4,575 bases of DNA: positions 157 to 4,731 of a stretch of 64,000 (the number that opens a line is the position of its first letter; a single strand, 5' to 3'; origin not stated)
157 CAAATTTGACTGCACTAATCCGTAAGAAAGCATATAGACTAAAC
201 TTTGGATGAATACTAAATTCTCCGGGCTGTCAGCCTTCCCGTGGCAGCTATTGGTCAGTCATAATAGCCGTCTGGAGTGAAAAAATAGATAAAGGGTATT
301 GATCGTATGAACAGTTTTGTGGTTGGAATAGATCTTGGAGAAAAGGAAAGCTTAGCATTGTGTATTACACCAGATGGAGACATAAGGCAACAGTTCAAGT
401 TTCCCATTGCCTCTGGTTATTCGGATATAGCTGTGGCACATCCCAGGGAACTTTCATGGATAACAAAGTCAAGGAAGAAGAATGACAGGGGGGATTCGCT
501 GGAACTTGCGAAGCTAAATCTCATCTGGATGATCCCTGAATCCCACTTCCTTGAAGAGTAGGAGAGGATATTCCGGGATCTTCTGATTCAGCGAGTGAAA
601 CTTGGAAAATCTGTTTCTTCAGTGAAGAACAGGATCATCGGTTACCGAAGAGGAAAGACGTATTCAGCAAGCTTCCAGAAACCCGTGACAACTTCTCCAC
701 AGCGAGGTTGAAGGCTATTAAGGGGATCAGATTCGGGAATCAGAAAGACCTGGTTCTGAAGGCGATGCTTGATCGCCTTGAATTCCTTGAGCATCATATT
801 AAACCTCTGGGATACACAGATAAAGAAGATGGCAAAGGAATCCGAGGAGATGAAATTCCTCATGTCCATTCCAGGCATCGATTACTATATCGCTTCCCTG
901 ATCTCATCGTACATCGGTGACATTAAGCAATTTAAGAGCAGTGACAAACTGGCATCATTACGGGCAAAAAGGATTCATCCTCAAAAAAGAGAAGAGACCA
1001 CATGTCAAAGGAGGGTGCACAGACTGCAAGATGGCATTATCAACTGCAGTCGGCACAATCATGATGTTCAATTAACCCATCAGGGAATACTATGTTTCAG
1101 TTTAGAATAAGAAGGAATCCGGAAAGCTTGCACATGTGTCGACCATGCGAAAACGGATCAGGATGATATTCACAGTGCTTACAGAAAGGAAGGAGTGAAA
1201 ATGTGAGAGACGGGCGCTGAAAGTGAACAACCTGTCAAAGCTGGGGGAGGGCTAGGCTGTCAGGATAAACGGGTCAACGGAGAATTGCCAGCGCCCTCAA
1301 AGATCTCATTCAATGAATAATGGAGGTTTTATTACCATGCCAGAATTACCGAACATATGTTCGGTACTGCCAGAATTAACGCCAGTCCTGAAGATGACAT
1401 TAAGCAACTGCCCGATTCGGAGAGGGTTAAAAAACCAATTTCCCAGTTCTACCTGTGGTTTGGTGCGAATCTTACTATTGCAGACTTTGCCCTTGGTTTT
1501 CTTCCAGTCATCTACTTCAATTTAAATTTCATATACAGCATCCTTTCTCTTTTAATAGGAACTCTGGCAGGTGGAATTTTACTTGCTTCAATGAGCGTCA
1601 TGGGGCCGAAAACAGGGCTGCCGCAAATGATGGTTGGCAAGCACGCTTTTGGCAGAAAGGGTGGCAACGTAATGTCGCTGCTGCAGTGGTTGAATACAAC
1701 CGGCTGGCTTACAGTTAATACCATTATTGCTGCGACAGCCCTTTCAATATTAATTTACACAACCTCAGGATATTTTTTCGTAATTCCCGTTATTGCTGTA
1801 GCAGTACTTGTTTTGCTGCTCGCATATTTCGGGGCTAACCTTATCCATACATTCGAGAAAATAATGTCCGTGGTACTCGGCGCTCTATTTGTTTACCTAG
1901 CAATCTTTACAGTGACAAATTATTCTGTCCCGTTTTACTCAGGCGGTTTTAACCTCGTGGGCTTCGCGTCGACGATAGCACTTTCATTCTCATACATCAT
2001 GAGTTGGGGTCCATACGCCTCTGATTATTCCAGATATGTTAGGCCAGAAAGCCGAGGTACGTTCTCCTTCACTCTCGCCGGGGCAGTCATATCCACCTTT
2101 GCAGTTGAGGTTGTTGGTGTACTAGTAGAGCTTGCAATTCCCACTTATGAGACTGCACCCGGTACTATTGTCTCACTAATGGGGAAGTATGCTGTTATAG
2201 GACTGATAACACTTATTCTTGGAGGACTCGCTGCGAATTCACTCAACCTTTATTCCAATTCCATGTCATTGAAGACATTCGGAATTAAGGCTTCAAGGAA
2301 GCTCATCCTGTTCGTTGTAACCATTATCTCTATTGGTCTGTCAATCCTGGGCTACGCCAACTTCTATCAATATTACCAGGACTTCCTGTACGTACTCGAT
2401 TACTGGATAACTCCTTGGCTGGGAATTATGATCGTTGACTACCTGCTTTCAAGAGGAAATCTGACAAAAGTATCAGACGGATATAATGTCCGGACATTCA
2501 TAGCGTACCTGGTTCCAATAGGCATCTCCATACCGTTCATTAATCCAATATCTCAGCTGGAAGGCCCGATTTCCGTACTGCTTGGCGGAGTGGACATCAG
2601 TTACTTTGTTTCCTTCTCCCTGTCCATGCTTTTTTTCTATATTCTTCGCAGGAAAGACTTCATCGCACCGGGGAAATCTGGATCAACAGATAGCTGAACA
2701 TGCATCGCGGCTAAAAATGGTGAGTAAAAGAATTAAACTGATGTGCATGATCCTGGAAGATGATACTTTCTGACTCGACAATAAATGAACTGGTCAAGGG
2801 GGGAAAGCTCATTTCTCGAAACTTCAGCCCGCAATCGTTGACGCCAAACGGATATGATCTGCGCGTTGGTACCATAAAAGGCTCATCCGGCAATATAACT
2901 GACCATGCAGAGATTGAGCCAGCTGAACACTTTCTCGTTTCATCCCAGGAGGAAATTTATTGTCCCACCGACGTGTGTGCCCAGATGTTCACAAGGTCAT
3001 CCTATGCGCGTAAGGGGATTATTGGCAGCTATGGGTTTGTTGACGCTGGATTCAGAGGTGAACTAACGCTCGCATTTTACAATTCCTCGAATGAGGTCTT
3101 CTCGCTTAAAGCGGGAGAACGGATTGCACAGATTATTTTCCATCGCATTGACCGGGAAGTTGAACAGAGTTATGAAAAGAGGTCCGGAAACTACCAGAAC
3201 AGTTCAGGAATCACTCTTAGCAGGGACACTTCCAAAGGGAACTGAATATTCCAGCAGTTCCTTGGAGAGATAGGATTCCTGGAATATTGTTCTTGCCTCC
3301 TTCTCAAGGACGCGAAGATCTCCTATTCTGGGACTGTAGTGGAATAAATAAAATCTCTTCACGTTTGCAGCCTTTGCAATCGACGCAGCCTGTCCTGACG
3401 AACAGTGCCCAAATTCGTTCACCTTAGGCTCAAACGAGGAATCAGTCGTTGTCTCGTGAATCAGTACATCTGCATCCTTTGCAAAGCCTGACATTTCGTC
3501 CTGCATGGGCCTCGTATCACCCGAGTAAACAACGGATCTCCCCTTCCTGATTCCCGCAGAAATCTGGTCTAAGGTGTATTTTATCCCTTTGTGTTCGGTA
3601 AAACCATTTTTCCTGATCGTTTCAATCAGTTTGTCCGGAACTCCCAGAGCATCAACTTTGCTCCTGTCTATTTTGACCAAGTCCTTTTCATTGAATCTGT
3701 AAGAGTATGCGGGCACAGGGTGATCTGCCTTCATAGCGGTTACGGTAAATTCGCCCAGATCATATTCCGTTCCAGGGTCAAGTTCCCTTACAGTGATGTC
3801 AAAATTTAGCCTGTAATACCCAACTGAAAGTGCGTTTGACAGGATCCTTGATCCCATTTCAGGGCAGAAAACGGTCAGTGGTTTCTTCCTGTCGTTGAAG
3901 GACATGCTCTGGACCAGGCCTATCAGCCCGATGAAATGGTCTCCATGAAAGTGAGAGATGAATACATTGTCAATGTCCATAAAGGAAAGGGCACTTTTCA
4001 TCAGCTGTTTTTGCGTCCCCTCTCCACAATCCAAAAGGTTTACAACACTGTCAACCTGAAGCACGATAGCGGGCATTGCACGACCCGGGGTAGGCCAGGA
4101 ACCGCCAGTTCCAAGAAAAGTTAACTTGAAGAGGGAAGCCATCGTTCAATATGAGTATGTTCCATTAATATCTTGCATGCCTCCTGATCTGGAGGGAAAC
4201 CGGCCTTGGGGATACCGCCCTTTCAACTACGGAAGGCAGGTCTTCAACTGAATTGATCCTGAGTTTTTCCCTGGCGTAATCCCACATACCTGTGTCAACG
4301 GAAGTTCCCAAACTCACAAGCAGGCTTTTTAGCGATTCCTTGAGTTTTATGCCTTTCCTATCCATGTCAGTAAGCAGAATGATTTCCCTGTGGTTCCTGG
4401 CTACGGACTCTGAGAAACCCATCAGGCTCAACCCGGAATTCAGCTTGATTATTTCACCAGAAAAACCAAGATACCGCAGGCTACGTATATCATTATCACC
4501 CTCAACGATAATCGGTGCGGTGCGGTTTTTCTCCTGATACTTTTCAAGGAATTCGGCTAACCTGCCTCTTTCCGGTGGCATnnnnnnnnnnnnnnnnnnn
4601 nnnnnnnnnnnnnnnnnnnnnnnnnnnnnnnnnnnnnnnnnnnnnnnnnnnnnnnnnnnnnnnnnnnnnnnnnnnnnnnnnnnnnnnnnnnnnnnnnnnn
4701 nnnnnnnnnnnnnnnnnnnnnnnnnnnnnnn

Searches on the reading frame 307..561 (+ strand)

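Call 11: search_protein_families(library=pfam, proteins=[window:307-561:+], max_evalue=0.01)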
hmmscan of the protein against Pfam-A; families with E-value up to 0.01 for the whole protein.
window:307-561:+ (84 aa): 1 family
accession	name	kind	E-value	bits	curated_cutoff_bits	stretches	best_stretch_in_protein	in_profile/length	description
PF01548.23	DEDD_Tnp_IS110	-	0.0012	19.1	29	0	6-33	1-28/155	Transposase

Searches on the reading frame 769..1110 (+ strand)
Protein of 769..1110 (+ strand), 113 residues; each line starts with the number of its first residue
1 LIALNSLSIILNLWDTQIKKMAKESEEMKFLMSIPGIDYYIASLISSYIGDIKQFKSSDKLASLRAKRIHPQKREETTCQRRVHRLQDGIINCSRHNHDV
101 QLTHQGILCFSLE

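Call 11: search_protein_families(library=pfam, proteins=[window:769-1110:+], max_evalue=0.01)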
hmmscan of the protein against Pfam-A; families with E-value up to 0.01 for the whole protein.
window:769-1110:+ (113 aa): 1 family
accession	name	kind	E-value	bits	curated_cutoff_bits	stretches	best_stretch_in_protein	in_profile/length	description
PF02371.22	Transposase_20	-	2.2e-05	25.2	21.3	1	29-64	2-37/87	Transposase IS116/IS110/IS902 family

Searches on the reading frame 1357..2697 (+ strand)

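Call 11: search_protein_families(library=pfam, proteins=[window:1357-2697:+], max_evalue=0.01)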
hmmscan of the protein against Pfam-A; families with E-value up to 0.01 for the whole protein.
window:1357-2697:+ (446 aa): 1 family
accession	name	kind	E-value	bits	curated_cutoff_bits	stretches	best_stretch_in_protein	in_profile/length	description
PF02133.21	Transp_cyt_pur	-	3.7e-37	128.6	23.5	1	18-418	2-439/440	Permease for cytosine/purines, uracil, thiamine, allantoin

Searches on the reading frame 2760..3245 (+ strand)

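Call 11: search_protein_families(library=pfam, proteins=[window:2760-3245:+], max_evalue=0.01)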
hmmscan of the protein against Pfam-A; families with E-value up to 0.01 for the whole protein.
window:2760-3245:+ (161 aa): 4 families
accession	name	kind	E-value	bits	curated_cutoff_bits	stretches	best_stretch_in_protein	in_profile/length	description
PF22769.1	DCD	-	3.4e-26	92.6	27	2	48-129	69-152/153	dCTP deaminase-like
PF00692.24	dUTPase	-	6e-17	62.1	22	1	50-137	24-112/129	dUTPase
PF22569.1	DCD_C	-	8.4e-07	29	22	1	52-155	80-190/192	2'-deoxycytidine 5'-triphosphate deaminase (DCD), C-terminal domain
PF06559.16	DCD_N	-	0.00084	19.7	21.4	0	46-128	72-161/164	2'-deoxycytidine 5'-triphosphate deaminase (DCD) N-terminal domain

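Call 61: search_protein_families(library=padloc, proteins=[window:2760-3245:+], max_evalue=0.01)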
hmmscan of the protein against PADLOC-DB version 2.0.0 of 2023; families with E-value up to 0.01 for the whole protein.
window:2760-3245:+ (161 aa): 0 families

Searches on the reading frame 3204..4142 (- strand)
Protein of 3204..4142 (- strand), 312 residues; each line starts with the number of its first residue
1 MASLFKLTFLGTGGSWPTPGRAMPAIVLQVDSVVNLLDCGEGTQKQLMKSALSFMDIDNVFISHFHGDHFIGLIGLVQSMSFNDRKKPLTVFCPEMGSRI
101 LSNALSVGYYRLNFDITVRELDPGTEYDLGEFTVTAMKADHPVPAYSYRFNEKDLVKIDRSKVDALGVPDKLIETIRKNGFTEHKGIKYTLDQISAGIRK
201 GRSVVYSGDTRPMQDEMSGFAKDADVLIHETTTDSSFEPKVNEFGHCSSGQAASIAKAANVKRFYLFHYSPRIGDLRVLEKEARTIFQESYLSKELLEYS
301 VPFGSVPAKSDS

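Call 11: search_protein_families(library=pfam, proteins=[window:3204-4142:-], max_evalue=0.01)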
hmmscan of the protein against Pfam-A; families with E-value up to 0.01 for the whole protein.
window:3204-4142:- (312 aa): 3 families
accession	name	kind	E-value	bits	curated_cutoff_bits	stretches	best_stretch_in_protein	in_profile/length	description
PF12706.13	Lactamase_B_2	-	3e-23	82.9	27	2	36-151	4-131/200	Beta-lactamase superfamily domain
PF00753.33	Lactamase_B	-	3e-06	27.8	22.7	1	35-107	18-94/196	Metallo-beta-lactamase superfamily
PF13691.12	Lactamase_B_4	-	7.1e-06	26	27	1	19-66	8-56/63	tRNase Z endonuclease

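Call 52: list_cluster_members(proteins=[P0001, P0002, window:3204-4139:-, window:10947-11948:-])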
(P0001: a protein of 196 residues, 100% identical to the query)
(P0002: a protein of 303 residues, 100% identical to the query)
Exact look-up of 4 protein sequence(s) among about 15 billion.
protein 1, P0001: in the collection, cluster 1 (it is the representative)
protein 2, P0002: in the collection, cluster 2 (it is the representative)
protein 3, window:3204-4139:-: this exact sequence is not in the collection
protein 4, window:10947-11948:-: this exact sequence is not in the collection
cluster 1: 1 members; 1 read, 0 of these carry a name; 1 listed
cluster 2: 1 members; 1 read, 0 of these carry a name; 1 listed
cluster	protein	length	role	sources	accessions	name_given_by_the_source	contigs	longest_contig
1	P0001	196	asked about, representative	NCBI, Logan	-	-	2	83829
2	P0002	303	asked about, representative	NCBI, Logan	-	-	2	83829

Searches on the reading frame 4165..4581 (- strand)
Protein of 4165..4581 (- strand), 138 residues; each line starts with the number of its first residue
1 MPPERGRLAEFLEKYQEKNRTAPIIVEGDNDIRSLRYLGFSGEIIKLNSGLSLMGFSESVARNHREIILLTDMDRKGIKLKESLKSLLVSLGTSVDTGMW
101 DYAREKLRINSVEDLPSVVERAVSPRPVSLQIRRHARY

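Call 11: search_protein_families(library=pfam, proteins=[window:4165-4581:-], max_evalue=0.01)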
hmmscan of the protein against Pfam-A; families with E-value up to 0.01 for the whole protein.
window:4165-4581:- (138 aa): 3 families
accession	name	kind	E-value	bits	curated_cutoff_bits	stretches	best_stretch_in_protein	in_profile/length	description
PF01751.28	Toprim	-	4.8e-06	27.1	23.1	1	24-87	3-79/96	Toprim domain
PF13662.12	Toprim_4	-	0.00038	21.1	25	1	24-95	4-81/85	Toprim domain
PF13155.12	Toprim_2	-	0.0044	17.8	22.1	1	24-94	1-72/88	Toprim-like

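Call 61: search_protein_families(library=padloc, proteins=[window:4165-4581:-], max_evalue=0.01)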
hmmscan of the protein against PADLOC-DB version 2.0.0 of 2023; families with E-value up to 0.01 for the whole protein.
window:4165-4581:- (138 aa): 0 families

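Call 71: search_protein_families(library=ncbifam, proteins=[window:4165-4578:-], max_evalue=0.01)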
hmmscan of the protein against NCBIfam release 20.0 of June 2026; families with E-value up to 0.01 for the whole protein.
window:4165-4578:- (137 aa): 5 families
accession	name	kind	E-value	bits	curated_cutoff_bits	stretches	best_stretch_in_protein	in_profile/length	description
NF003091.0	PRK04017.1-2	equivalog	3.1e-16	59.5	129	1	12-107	26-117/151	hypothetical protein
NF003090.0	PRK04017.1-1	equivalog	1.2e-15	57.4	120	1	6-120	8-120/132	hypothetical protein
NF003092.0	PRK04017.1-3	equivalog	4.6e-14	52.5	193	1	9-120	9-117/125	hypothetical protein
NF003094.0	PRK04017.1-5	equivalog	3.8e-13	49.6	124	1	6-97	9-100/128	hypothetical protein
NF003093.0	PRK04017.1-4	equivalog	2.5e-12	47.1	160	1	13-121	17-126/138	hypothetical protein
